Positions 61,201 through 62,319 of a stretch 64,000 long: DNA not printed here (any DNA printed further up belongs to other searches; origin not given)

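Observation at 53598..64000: Candidate undescribed methylated-amine pathway island: Rieske oxygenase, omega-aminotransferase, polyamine-type ABC, PEAMT-like methyltransferase, paired PYROXD2-like flavoproteins and a BetI-like repressor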

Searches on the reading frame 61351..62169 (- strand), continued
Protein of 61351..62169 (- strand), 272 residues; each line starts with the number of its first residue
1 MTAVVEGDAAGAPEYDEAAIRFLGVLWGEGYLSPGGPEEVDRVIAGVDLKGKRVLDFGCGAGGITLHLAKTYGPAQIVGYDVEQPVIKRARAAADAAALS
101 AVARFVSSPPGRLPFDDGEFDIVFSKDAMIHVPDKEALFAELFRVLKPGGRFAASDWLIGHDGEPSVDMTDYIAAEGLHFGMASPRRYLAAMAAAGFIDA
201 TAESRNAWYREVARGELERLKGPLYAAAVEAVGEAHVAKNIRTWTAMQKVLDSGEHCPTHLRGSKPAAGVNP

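Call 38: get_annotated_region(hit=H4, flank=12000)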
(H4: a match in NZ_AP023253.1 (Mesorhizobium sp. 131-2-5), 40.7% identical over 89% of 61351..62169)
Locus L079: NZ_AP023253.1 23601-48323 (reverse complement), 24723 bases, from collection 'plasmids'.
description: Mesorhizobium sp. 131-2-5 plasmid MesoLj131b5, complete sequence
organism: Mesorhizobium sp. 131-2-5 (NCBI taxid 2744519)
taxonomy: Bacteria; Pseudomonadota; Alphaproteobacteria; Hyphomicrobiales; Phyllobacteriaceae; Mesorhizobium; Mesorhizobium sp. 131-2-5
host: -; source: Lotus japonicus; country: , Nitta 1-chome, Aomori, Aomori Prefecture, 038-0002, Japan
typing (MOB-suite, as given by PLSDB): mobilizable; relaxase MOBQ
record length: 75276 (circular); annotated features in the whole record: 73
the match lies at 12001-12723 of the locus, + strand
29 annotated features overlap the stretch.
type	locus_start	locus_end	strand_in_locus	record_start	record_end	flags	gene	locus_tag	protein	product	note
CDS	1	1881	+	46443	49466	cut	-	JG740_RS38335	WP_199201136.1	FAD-binding and (Fe-S)-binding domain-containing protein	-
CDS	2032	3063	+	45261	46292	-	-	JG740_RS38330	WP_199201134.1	GlxA family transcriptional regulator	-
CDS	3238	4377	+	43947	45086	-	-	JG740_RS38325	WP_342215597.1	GlxA family transcriptional regulator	-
CDS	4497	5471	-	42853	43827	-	-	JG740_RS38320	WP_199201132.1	GlxA family transcriptional regulator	-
CDS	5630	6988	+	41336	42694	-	-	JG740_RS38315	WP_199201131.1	MmgE/PrpD family protein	-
CDS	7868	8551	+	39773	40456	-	-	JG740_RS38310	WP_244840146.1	hypothetical protein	-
CDS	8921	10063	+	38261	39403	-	alr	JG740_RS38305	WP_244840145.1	alanine racemase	GO:0009252 - peptidoglycan biosynthetic process [Evidence IEA]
CDS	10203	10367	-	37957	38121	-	-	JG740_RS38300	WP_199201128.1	hypothetical protein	-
CDS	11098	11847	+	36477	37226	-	-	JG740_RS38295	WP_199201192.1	class I SAM-dependent methyltransferase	-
CDS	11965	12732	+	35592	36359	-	-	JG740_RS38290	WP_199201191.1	methyltransferase domain-containing protein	-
CDS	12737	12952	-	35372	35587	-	-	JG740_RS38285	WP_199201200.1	hypothetical protein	-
CDS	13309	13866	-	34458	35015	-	-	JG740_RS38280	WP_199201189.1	hypothetical protein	-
CDS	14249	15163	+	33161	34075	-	-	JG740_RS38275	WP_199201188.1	site-specific DNA-methyltransferase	GO:0009307 - DNA restriction-modification system [Evidence IEA]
CDS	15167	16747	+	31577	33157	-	-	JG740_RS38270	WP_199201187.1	AAA family ATPase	-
CDS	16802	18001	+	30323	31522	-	-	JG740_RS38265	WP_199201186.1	hypothetical protein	-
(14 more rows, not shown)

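Call 43: find_related_loci(query=A1, collection=genome_contigs, flank=10000)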
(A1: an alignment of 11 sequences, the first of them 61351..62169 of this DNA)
Query A1 (272 aa) in genome_contigs; peptide patterns used: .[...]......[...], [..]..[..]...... (x = any residue, [..] = any of these).
600 stretches matched a pattern (row limit reached: there are more); 380 encode a relative of the query (tblastn E <= 1e-3); the best 80 are kept; 80 distinct loci.
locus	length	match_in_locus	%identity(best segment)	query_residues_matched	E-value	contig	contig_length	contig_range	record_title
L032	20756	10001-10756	71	14-266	1e-119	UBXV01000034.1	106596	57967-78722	Rhizobiales bacterium isolate AFS045263 genome assembly, contig: contig_34, whole genome shotgun sequence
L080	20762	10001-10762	68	13-266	6e-114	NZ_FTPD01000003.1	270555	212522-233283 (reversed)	Mesorhizobium prunaredense isolate 1, whole genome shotgun sequence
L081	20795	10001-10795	63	2-266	1e-110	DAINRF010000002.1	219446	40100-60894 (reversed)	MAG TPA_asm: Mesorhizobium sp. isolate CTOTU24488 NODE_47_length_219446_cov_28.515203, whole genome shotgun sequence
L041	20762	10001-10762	63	13-266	4e-110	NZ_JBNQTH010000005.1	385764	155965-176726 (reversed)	Agrobacterium sp. ES01 FGH_ctg05, whole genome shotgun sequence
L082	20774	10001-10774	65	9-266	1e-109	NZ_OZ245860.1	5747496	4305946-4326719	MAG: Mesorhizobium sp. isolate ae925171-fcc8-4610-a4e3-48073542a061 chromosome 1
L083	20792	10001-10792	65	9-272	1e-107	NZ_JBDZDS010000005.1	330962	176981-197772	Mesorhizobium sp. KR1-2 contig5, whole genome shotgun sequence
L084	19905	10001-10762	69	13-266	2e-107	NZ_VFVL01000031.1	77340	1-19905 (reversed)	Mesorhizobium sp. B2-4-3 contig_31, whole genome shotgun sequence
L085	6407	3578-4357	62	13-272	1e-104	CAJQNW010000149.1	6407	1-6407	MAG: uncultured Tepidamorphus sp. isolate 10_20180417_Bin_METABAT_18_1 genome assembly, contig: c_000004918235, whole ge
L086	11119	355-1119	62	14-268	2e-102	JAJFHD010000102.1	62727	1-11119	MAG: Alphaproteobacteria bacterium isolate OFTM70 OFTM70_101, whole genome shotgun sequence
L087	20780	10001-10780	56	7-266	1e-91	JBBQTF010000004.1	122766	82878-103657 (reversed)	MAG: Steroidobacterales bacterium isolate Co_metawrap_1811 Cmw_1811_k141_5870429_length_122766_cov_17.9994, whole genome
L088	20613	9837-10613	55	8-266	2e-90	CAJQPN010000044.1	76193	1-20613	MAG: uncultured Acidimicrobiales bacterium isolate 3_20180319_Bin_METABAT_20_1 genome assembly, contig: c_000005246355,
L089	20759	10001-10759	56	14-266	1e-90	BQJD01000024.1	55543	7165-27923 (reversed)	MAG: Marine bacterium B5-7 DHS20C01 DNA, sequence024, whole genome shotgun sequence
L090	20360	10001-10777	56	11-269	1e-89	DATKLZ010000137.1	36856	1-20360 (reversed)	MAG TPA_asm: Steroidobacteraceae bacterium isolate SMAG_U14698 k141_2389507, whole genome shotgun sequence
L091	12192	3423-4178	58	15-266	5e-89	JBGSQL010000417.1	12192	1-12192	MAG: Rhodobacter sp. isolate JTS-AC33 k141_3899162, whole genome shotgun sequence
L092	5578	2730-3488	56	15-267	1e-88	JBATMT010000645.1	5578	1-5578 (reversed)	MAG: Paracoccaceae bacterium isolate MFD10503_ilm_asm_bin9 k127_24972, whole genome shotgun sequence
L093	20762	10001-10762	54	13-266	8e-87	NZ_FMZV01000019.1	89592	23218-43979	Ruegeria marina strain CGMCC 1.9108, whole genome shotgun sequence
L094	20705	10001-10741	56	15-261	5e-86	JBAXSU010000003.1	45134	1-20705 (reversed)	MAG: Actinomycetota bacterium isolate ELA617 MAG617_3, whole genome shotgun sequence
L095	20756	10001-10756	52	15-266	2e-82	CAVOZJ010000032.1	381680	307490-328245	MAG: uncultured Alphaproteobacteria bacterium isolate MFD09779.bin.2.74 genome assembly, contig: contig_80168, whole gen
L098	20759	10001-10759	53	15-266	1e-78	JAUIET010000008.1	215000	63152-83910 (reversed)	MAG: Gammaproteobacteria bacterium isolate 8_bin.44 NODE_123_length_215000_cov_3.394596, whole genome shotgun sequence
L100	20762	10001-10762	48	14-267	2e-75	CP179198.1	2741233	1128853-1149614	Arenicellales bacterium nBUS_45 chromosome, complete genome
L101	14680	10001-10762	45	14-267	9e-73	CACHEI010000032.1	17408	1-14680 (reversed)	uncultured SAR116 cluster alpha proteobacterium isolate AG-911-J17 genome assembly, contig: AG-911-J17_NODE_32, whole ge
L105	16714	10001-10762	38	15-268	1e-62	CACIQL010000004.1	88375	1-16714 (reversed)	uncultured Pelagibacteraceae bacterium isolate AG-439-D15 genome assembly, contig: AG-439-D15_NODE_4, whole genome shotg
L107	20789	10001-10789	40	3-267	7e-57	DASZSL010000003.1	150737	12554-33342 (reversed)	MAG TPA_asm: Dongiaceae bacterium isolate SMAG_U6049 k141_578712, whole genome shotgun sequence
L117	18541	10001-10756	37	14-267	1e-53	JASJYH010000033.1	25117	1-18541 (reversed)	MAG: Anaerolineae bacterium isolate MT_MAG13 NODE_33_length_25117_cov_4.205431, whole genome shotgun sequence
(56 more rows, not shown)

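Call 47: search_protein_families(library=pfam, proteins=[L098:7901-9064:+, L098:9099-9980:+, L094:10913-12337:+, L094:12362-13729:+, L094:13707-15443:+, L100:7818-9869:+, L100:10792-11748:+, L107:10832-12493:+, L101:8551-9930:+, L105:8021-9343:+], max_evalue=0.00001)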
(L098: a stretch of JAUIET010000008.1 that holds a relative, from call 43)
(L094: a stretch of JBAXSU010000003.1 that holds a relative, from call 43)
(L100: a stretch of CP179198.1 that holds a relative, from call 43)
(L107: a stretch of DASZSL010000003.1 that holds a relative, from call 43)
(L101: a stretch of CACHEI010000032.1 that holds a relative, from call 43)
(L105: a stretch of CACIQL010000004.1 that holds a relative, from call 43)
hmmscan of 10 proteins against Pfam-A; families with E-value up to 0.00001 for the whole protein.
L098:7901-9064:+ (387 aa): 2 families
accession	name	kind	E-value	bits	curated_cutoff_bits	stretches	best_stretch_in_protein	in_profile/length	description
PF02784.22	Orn_Arg_deC_N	-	1.9e-31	109.7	23.4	1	29-261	4-246/247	Pyridoxal-dependent decarboxylase, pyridoxal binding domain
PF00278.28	Orn_DAP_Arg_deC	-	1e-12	48.6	23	1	263-353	6-95/95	Pyridoxal-dependent decarboxylase, C-terminal sheet domain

L098:9099-9980:+ (293 aa): 1 family
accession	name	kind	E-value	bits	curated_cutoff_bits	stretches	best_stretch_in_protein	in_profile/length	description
PF02219.23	MTHFR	-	1.2e-21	77.8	24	1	46-260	46-259/287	Methylenetetrahydrofolate reductase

L094:10913-12337:+ (474 aa): 9 families
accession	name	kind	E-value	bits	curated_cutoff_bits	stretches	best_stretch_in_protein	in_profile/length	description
PF07992.20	Pyr_redox_2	-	2e-66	224.9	26.1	1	11-331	1-291/291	Pyridine nucleotide-disulphide oxidoreductase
PF02852.28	Pyr_redox_dim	-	7.9e-28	97.3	25.3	1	351-462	1-108/110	Pyridine nucleotide-disulphide oxidoreductase, dimerisation domain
PF00070.33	Pyr_redox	-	7.5e-22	78.1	22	1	182-257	1-77/82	Pyridine nucleotide-disulphide oxidoreductase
PF13738.12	Pyr_redox_3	-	2.6e-12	47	30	1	14-315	1-305/305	Pyridine nucleotide-disulphide oxidoreductase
PF03486.20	HI0933_like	-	2.6e-08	34.1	50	0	12-43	2-33/244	HI0933-like protein Rossmann domain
PF01262.27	AlaDh_PNT_C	-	9e-07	29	23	0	180-239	28-87/214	Alanine dehydrogenase/PNT, C-terminal domain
PF01134.28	GIDA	-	1.1e-06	28.4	22.1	0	12-71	1-58/391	Glucose inhibited division protein A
PF01266.30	DAO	-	1.2e-06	28.8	27.9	0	12-47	1-38/353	FAD dependent oxidoreductase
PF12831.13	FAD_oxidored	-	1.5e-06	28.3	27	1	12-57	1-47/416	FAD dependent oxidoreductase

L094:12362-13729:+ (455 aa): 3 families
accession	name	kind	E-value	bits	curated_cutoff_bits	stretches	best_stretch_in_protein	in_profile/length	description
PF00198.28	2-oxoacid_dh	-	1.2e-66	225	23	1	221-448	4-226/232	2-oxoacid dehydrogenases acyltransferase (catalytic domain)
PF00364.28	Biotin_lipoyl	-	2.4e-22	79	22.1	1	3-74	2-72/73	Biotin-requiring enzyme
PF02817.22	E3_binding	-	2e-14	53.9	23.7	1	143-176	2-35/36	e3 binding domain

L094:13707-15443:+ (578 aa): 2 families
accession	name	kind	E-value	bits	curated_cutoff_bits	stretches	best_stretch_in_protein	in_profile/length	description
PF21948.1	LplA-B_cat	-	1.4e-33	117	27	1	28-217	2-198/200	Lipoyl protein ligase A/B catalytic domain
PF04055.27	Radical_SAM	-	1.3e-15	58.5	29.5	1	343-497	2-160/166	Radical SAM superfamily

L100:7818-9869:+ (683 aa): 5 families
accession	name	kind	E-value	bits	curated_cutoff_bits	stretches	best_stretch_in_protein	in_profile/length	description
PF00724.26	Oxidored_FMN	-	2.3e-65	221.6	27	1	14-344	2-341/342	NADH:flavin oxidoreductase / NADH oxidase family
PF07992.20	Pyr_redox_2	-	6.9e-11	42.5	26.1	1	395-628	3-244/291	Pyridine nucleotide-disulphide oxidoreductase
PF13450.12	NAD_binding_8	-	3.8e-09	37.1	21.9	1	397-439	1-42/68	NAD(P)-binding Rossmann-like domain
PF22620.2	OYE-like_second_a-b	-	3.3e-08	34.1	25.5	1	508-603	1-93/128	OYE-like second alpha/beta domain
PF12831.13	FAD_oxidored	-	1.9e-06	27.9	27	1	395-444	2-51/416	FAD dependent oxidoreductase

L100:10792-11748:+ (318 aa): 1 family
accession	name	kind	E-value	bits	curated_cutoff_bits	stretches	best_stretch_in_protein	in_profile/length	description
PF00491.26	Arginase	-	1.3e-46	159.8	22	1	36-309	2-277/280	Arginase family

L107:10832-12493:+ (553 aa): 2 families
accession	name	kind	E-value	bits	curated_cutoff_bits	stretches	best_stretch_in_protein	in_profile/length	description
PF00501.34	AMP-binding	-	1.1e-76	258.6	29.9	1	39-415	1-384/384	AMP-binding enzyme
PF13193.12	AMP-binding_C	-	2.9e-21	76.6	24.5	1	465-540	1-76/76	AMP-binding enzyme C-terminal domain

L101:8551-9930:+ (459 aa): 1 family
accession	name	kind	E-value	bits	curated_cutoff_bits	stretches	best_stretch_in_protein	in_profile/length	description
PF00120.29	Gln-synt_C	-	3.7e-96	322.6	24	1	123-453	3-342/344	Glutamine synthetase, catalytic domain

L105:8021-9343:+ (440 aa): 0 families
